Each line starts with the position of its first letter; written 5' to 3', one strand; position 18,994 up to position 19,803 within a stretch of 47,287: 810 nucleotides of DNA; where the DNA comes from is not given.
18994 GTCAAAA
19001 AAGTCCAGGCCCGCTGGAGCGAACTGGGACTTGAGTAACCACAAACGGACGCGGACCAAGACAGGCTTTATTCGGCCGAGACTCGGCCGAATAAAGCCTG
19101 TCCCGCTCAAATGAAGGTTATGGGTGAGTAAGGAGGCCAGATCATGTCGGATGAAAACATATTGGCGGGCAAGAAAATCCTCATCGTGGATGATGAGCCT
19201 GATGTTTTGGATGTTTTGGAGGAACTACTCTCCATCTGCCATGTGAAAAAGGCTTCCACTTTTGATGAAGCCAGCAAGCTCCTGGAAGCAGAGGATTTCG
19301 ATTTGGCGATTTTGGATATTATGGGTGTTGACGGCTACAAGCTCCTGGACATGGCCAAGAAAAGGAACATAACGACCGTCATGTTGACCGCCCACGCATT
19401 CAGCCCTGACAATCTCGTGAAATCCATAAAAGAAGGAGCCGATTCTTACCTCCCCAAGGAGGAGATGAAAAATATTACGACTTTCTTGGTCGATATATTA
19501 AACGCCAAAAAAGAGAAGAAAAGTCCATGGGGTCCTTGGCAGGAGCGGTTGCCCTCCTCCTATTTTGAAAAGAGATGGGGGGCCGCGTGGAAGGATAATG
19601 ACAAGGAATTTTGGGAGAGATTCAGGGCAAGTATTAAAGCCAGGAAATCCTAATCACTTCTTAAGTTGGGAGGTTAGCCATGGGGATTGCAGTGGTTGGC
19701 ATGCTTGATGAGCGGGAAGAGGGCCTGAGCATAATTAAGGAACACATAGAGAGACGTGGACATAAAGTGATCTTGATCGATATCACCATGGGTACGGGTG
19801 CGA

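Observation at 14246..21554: Split Pps-like dikinase, single UbiD and UbiX in an operon with an embedded CheY receiver and a Tm-1/UPF0261 protein: candidate undescribed ATP-dependent aromatic carboxylation module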

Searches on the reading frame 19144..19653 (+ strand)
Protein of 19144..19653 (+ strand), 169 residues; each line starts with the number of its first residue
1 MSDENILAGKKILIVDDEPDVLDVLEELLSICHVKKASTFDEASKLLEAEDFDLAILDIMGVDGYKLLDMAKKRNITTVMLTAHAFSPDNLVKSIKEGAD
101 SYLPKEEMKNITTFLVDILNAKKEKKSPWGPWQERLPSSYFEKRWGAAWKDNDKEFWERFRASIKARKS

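Call 3: search_protein_families(library=pfam, proteins=[window:19144-19653:+], max_evalue=0.01)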
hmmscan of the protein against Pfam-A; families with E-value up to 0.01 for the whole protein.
window:19144-19653:+ (169 aa): 1 family
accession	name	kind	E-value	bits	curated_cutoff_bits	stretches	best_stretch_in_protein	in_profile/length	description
PF00072.30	Response_reg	-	3.1e-14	53.5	30.2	1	12-107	1-101/111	Response regulator receiver domain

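Call 4: search_protein_families(library=ncbifam, proteins=[window:19144-19653:+], max_evalue=0.01)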
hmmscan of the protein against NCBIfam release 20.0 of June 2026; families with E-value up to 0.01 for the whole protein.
window:19144-19653:+ (169 aa): 52 families (the best 25 are shown)
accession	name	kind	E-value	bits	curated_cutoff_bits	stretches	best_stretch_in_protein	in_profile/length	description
NF053854.1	RespRegPhoBBctds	equivalog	1.3e-10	41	270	1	12-122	1-118/225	two-component system response regulator PhoB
NF033117.2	vanR_ACDEGLN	exception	7.1e-10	38.8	350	1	12-105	1-98/226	VanR-ABDEGLN family response regulator transcription factor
NF007005.1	PRK09468.1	equivalog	9.9e-10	38.2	331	1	10-106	4-105/237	osmolarity response regulator transcription factor OmpR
NF045944.1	ResRegRpaBCyano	equivalog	4.4e-09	36.1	330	1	13-106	1-98/229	response regulator transcription factor RpaB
TIGR02956.1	TMAO_torS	equivalog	9.7e-09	33.9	676.5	1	7-128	699-830/967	TMAO reductase system sensor histidine kinase/response regulator TorS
NF012023.0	PRK15479.1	equivalog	3.6e-08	33.2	337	1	11-106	2-102/224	transcriptional regulator TctD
TIGR02154.1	PhoB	equivalog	3.9e-08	32.9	296.2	1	9-105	2-105/226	phosphate regulon transcriptional regulator PhoB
NF033120.0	vanR_FM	exception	7.4e-08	32.3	460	1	11-106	5-104/231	vancomycin resistance response regulator transcription factor, VanR-F/VanR-M family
NF000403.1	vanR-C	exception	1e-07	31.8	480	1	10-105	3-102/231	vancomycin resistance response regulator transcription factor VanR-C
NF000401.1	vanR-A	exception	1.9e-07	30.7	500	1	10-106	3-103/231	vancomycin resistance response regulator transcription factor VanR-A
NF007135.0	PRK09581.1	equivalog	2e-07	30.2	474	1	11-105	4-105/457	PleD family two-component system response regulator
NF008199.0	PRK10955.1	equivalog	3.2e-07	30.5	341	1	10-106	2-101/232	envelope stress response regulator transcription factor CpxR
NF007935.0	PRK10651.1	equivalog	3.9e-07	29.5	250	1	10-106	7-110/216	two-component system response regulator NarL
NF053512.1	nitric_RR_NosR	exception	5.5e-07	29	400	1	12-99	1-93/422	response regulator c-di-GMP phosphodiesterase, NosR family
TIGR01818.1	ntrC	equivalog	7.6e-07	28.3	558.6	1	12-125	1-120/463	nitrogen regulation protein NR(I)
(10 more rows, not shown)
